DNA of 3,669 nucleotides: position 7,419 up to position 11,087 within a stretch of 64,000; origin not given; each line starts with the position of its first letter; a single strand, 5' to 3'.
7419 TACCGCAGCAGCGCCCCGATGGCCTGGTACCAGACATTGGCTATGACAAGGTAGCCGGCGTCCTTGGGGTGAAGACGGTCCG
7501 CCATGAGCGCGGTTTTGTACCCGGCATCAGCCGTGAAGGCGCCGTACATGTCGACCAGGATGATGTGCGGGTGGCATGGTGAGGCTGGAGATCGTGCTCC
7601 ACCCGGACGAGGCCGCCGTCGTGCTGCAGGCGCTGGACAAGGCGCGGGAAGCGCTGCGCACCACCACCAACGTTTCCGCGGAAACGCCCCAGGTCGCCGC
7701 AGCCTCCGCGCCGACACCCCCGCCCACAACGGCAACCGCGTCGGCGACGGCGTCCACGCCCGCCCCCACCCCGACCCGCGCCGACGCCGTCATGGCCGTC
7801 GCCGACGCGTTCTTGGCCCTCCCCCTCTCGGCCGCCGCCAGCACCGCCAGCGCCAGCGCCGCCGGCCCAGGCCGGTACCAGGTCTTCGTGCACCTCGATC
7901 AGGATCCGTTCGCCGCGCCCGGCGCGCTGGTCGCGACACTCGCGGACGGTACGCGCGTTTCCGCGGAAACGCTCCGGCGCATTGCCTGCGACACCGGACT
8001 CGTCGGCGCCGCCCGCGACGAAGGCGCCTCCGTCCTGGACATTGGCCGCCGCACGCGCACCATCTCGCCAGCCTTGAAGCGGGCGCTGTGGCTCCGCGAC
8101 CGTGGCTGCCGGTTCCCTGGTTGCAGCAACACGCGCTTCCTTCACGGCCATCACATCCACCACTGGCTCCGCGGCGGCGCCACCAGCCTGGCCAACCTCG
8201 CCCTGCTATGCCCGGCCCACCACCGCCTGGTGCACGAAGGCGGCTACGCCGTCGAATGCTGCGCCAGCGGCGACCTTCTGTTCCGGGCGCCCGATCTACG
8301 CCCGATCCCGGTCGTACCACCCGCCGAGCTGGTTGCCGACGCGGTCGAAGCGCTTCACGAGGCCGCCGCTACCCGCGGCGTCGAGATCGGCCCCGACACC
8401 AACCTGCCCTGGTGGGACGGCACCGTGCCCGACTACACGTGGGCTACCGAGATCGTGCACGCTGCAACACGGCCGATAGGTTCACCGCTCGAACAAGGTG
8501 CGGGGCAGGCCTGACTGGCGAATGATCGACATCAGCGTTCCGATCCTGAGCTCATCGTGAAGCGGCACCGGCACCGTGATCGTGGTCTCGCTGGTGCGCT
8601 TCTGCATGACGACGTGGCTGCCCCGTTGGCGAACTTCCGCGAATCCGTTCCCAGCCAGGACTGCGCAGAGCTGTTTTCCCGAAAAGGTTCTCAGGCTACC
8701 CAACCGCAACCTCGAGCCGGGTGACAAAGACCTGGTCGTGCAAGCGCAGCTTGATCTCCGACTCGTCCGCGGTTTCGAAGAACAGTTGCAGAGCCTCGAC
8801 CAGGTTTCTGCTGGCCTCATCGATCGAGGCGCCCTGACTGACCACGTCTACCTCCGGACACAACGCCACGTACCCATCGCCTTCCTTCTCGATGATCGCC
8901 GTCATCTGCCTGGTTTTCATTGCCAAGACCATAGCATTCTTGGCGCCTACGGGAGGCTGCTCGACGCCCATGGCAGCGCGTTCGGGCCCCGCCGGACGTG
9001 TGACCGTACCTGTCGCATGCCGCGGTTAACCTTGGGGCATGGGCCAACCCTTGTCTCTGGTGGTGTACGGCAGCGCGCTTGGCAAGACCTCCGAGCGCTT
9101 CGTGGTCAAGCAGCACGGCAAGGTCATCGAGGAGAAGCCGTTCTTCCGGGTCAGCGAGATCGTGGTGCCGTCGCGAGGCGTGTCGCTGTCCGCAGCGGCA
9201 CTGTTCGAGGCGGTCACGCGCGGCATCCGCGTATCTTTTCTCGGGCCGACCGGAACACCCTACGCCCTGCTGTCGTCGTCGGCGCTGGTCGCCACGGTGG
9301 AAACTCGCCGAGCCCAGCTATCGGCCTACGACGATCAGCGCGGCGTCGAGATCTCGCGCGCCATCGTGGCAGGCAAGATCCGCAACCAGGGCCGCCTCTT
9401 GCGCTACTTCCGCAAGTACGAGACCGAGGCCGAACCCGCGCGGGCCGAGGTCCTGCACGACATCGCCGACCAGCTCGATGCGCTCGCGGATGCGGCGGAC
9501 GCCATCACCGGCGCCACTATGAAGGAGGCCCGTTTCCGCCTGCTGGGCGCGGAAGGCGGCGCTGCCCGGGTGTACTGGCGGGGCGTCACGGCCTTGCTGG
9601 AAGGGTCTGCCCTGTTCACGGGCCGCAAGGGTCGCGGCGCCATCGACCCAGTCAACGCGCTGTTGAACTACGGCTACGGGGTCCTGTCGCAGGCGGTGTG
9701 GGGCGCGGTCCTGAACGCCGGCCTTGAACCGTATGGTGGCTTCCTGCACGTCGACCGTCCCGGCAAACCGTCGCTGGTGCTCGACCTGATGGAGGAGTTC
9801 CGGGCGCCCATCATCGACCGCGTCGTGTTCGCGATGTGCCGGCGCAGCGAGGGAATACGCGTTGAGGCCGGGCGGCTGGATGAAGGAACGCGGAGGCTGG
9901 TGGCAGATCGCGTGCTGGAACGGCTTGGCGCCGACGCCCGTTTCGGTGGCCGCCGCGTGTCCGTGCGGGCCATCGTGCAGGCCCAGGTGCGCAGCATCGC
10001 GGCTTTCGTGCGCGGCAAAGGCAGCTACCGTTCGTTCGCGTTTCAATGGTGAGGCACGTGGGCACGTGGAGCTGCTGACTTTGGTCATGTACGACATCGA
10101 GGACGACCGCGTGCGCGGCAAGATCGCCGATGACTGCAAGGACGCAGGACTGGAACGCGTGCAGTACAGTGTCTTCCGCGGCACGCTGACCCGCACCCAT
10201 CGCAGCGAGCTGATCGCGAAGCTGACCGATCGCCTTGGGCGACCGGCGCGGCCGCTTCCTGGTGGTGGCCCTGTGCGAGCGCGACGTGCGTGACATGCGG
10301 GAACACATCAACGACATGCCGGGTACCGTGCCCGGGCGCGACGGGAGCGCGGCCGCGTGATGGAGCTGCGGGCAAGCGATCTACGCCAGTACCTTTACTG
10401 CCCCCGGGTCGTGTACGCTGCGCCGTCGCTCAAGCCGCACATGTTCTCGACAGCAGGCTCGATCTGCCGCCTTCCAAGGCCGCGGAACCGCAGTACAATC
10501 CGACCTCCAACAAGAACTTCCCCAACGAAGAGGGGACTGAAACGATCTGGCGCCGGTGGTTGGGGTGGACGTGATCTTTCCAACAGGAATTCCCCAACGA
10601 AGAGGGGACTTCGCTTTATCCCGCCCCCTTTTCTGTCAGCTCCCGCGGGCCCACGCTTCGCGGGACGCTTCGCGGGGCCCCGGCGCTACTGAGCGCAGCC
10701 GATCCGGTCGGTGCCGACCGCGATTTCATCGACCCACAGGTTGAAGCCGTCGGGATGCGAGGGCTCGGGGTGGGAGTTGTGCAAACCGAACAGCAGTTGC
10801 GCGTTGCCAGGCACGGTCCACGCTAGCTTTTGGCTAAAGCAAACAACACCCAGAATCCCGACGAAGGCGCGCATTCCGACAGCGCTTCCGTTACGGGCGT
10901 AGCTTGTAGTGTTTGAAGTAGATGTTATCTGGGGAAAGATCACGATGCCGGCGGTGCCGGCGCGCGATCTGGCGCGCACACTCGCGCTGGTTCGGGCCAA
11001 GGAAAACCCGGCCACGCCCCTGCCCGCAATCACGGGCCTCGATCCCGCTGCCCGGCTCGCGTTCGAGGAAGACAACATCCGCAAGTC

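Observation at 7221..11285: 3.37-kb foreign segment inserted between two convergent genes and bracketed by 348-bp direct repeats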

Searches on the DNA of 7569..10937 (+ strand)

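Call 51: search_dna_similar(query=window:7569-10937:+, collection=plasmids, mode=distant, max_rows=8)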
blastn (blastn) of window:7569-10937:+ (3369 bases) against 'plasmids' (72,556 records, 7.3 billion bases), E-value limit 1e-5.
Records with a match: 2; places in all: 2; records where one place covers at least 80% of the query: 0.
Best place of each record, by identity: 80-90% 1; 60-80% 1.
By first word of the organism name: Rhodococcus 1; Rhizobium 1.
By predicted mobility (MOB-suite, as given by PLSDB): conjugative 1; non-mobilizable 1.
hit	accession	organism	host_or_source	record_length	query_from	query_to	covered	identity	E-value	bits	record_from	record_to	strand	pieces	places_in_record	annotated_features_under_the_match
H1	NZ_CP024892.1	Rhodococcus ruber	cell culture,activated sludge from ...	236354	2072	2238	5%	70.6%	2e-8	70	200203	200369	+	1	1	cas1: CRISPR-associated endonuclease Cas1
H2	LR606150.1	Rhizobium sp. Q54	paddy soil contaminated with arsenic ...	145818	2170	2228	2%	86.4%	7e-9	72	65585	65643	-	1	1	type I-C CRISPR-associated endonuclease Cas1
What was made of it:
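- Tried and rejected: There are no meaningful plasmid matches, with only short cas1 stretches at 70-86% (call 51).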

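Call 61: search_dna_similar(query=window:10544-10579:+, collection=phages, mode=distant, max_evalue=1, max_rows=5)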
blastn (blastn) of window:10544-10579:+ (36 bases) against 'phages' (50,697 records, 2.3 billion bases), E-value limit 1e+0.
Records with a match: 6; places in all: 6; records where one place covers at least 80% of the query: 0.
Best place of each record, by identity: 90-95% 6.
By first word of the organism name: Escherichia 2; Gordonia 2; Sashavirus 1; Pseudomonas 1.
By host as written in the record: Gordonia terrae 3612 2; Escherichia coli 1; Multidrug resistant Escherichia coli 1; - 1; Pseudomonas aeruginosa 199 1.
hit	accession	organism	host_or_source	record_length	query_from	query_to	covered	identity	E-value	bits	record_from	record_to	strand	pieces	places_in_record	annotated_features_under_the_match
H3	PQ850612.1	Escherichia phage KarinMuster_Bas82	Escherichia coli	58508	5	30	72%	92.3%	3e-2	39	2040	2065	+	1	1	hypothetical protein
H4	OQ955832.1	Escherichia phage vB_EcoS_PJ16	Multidrug resistant Escherichia coli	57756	5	30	72%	92.3%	3e-2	39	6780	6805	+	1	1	PJ16_015: lateral tail fiber chaperone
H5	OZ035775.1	Sashavirus BDX09P1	-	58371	5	30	72%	92.3%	3e-2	39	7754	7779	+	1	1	record has no annotation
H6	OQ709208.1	Gordonia phage Commandaria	Gordonia terrae 3612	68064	1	24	67%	91.7%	4e-1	36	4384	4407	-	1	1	6: hypothetical protein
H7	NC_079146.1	Gordonia phage Commandaria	Gordonia terrae 3612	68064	1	24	67%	91.7%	4e-1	36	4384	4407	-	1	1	6: hypothetical protein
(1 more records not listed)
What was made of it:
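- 10481..10612 (+): Leader remnant (10481-10506), 37-nt CRISPR repeat (10507-10543), 36-nt spacer (10544-10579), and a degenerate terminal repeat (10580-10610, lacking the 3' GAAAC). The spacer has no significant phage match (call 61).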

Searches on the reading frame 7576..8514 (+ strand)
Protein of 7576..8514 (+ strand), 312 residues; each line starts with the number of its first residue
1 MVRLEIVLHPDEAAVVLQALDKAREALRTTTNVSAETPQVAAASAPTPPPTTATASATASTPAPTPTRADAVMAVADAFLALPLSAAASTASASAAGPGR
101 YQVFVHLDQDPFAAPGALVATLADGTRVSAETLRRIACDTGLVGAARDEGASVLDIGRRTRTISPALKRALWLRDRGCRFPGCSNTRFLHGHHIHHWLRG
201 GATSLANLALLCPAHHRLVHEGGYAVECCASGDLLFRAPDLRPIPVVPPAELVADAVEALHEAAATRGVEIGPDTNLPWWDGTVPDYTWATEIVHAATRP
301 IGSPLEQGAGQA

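Call 10: search_protein_families(library=pfam, proteins=[window:7576-8514:+], max_evalue=0.01)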
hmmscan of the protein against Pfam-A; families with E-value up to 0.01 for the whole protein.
window:7576-8514:+ (312 aa): 2 families
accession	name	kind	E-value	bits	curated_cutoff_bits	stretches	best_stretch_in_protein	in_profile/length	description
PF01844.29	HNH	-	1.1e-07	32.4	21.4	1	183-220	9-45/47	HNH endonuclease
PF02720.22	DUF222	-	2.6e-06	27.4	24.4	1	3-175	163-306/306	Domain of unknown function (DUF222)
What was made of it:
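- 7576..8514 (+): N-terminally truncated DUF222/HNH endonuclease gene (312 codons left, about 147 missing). The ORF starts at an internal Met just inside the junction. Pfam HNH, plus DUF222 matching profile positions 163-306 only (call 10).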

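Call 15: find_encoding_contigs(protein=window:7576-8514:+, flank=10000, max_places=10)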
Protein window:7576-8514:+ (312 aa): no gene with exactly this product is on record in the collection.

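Call 42: search_protein_families(library=ncbifam, proteins=[window:7576-8514:+], max_evalue=0.001)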
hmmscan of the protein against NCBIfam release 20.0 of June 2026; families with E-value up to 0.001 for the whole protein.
window:7576-8514:+ (312 aa): 1 family
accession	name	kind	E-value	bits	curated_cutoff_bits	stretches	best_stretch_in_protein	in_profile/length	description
NF040563.1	guided_IscB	equivalog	0.00045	19.4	175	1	175-221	192-237/314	RNA-guided endonuclease IscB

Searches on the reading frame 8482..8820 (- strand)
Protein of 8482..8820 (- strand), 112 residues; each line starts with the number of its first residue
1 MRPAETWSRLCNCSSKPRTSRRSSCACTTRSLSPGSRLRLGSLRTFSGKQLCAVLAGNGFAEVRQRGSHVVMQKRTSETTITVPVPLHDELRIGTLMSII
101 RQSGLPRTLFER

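Call 10: search_protein_families(library=pfam, proteins=[window:8482-8820:-], max_evalue=0.01)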
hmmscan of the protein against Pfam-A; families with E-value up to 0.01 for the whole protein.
window:8482-8820:- (112 aa): 1 family
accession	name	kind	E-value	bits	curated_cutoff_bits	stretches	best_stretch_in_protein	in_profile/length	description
PF07927.17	HicA_toxin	-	3.3e-17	62.8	27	1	48-105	1-58/58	HicA toxin of bacterial toxin-antitoxin,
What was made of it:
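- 8482..8682 (-): hicA-type toxin gene (probable TTG start overlapping the end of the upstream gene). Pfam HicA_toxin, E=3.3e-17, full-length domain (call 10).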

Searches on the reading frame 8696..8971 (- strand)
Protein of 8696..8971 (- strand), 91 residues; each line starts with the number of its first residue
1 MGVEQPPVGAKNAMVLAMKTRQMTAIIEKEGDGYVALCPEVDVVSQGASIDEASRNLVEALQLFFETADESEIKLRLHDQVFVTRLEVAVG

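Call 10: search_protein_families(library=pfam, proteins=[window:8696-8971:-], max_evalue=0.01)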
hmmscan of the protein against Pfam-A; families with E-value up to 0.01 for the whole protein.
window:8696-8971:- (91 aa): 1 family
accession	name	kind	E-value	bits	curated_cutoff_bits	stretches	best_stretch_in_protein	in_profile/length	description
PF12910.14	PHD_like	-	0.0023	18.4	27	1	21-64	56-99/141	Antitoxin of toxin-antitoxin, RelE / RelB, TA system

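Call 55: find_encoding_contigs(protein=window:8696-8971:-, flank=8000, max_places=10)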
Protein window:8696-8971:- (91 aa): 2 contigs read that carry it; 2 places shown.
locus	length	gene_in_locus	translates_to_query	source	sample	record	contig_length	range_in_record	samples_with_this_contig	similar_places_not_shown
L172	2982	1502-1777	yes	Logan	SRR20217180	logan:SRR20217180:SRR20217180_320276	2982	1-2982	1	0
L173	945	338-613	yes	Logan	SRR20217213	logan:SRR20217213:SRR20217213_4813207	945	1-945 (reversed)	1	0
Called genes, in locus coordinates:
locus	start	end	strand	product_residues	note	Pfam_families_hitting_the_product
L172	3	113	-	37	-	?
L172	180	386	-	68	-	PF09827:CRISPR_Cas2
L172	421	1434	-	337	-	PF01867:Cas_Cas1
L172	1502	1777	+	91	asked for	-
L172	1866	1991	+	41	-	PF07927:HicA_toxin (weak)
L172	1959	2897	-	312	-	PF02720:DUF222 (faint), PF01844:HNH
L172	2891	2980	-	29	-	?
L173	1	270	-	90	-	?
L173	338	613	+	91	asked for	-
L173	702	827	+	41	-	PF07927:HicA_toxin (weak)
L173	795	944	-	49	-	?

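Call 59: search_protein_families(library=ncbifam, proteins=[window:8696-8971:-], max_evalue=0.01)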
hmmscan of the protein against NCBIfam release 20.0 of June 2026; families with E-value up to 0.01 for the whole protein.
window:8696-8971:- (91 aa): 0 families

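Call 60: search_solved_structures(query=window:8696-8971:-, max_evalue=0.1)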
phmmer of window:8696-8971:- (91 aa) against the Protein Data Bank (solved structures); distinct sequences matched with E-value up to 0.1: 1.
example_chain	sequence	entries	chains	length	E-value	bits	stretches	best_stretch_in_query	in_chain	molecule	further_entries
2yzt_A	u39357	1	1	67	0.028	17.9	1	21-67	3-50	Putative uncharacterized protein TTHA1756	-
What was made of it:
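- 8696..8971 (-): Putative antitoxin partner (hicB-like, 91 aa). Only weak hits: Pfam PHD_like E=0.002, below cutoff (call 10), and PDB 2yzt E=0.03 (call 60).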
